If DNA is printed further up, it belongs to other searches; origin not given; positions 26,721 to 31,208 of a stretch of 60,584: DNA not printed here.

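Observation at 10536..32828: A ~21.9-kb PUL-bearing segment is bracketed by 216-bp direct repeats that duplicate a tail-to-tail gene junction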

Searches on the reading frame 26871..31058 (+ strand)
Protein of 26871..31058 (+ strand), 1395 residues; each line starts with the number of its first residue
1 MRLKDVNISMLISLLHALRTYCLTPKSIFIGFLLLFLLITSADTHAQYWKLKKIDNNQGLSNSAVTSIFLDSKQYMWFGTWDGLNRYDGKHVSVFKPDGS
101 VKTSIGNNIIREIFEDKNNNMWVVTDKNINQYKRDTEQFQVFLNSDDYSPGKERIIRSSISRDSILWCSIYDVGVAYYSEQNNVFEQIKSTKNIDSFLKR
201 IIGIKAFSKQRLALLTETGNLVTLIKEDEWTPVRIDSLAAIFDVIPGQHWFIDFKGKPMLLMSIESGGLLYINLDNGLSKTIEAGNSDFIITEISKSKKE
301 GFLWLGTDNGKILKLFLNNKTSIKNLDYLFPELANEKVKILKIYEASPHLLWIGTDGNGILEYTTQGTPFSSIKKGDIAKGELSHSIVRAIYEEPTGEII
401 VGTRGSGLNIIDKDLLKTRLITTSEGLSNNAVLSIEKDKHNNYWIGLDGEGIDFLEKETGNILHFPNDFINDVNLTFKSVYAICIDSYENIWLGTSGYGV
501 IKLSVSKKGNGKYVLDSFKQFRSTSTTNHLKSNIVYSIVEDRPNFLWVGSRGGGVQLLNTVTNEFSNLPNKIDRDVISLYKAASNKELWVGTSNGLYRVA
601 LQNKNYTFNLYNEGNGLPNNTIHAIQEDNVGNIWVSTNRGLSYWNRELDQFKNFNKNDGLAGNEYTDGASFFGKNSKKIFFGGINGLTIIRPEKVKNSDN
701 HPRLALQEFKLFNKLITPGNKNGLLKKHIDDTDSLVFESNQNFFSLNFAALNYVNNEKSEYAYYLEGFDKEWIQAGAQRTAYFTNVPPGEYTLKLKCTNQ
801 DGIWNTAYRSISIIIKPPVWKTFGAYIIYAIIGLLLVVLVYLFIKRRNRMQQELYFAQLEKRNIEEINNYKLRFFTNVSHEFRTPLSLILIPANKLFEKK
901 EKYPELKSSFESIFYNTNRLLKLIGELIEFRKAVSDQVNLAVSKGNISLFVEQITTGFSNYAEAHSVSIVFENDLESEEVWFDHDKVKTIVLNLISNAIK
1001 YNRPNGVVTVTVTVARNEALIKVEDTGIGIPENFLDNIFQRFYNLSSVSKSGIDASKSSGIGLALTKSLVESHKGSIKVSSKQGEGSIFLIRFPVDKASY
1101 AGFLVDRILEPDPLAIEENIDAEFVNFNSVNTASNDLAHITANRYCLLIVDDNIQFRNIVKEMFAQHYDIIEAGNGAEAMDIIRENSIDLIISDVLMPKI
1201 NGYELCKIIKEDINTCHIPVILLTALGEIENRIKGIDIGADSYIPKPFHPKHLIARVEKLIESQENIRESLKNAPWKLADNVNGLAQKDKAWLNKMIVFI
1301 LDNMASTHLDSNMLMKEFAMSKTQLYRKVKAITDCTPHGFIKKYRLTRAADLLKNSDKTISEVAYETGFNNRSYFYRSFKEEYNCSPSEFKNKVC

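Call 6: search_protein_families(library=pfam, proteins=[window:26871-31058:+])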
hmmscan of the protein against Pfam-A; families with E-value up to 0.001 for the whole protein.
window:26871-31058:+ (1395 aa): 8 families
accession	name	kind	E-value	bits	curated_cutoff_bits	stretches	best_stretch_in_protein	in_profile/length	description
PF07494.17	Reg_prop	-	1e-36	120.7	20.4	1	616-639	1-24/24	Two component regulator propeller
PF00072.30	Response_reg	-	7.9e-26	90.8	30.2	1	1148-1258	2-111/111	Response regulator receiver domain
PF02518.31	HATPase_c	-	5.1e-25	88.5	26.4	1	983-1096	2-110/111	Histidine kinase-, DNA gyrase B-, and HSP90-like ATPase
PF12833.13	HTH_18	-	1e-21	77.5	33.6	1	1316-1392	3-79/80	Helix-turn-helix domain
PF07495.19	Y_Y_Y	-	2.4e-21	75.8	26.6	1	752-816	1-65/65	Y_Y_Y domain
PF00165.29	HTH_AraC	-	5.2e-13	49.2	26.6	1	1354-1390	2-40/42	Bacterial regulatory helix-turn-helix proteins, AraC family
PF00512.31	HisKA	-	5.3e-09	36.4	26.9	1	871-932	2-62/66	His Kinase A (phospho-acceptor) domain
PF23748.1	Beta-prop_LRRK2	-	5e-05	22.9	26.9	0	479-586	215-327/359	LRRK2 beta propeller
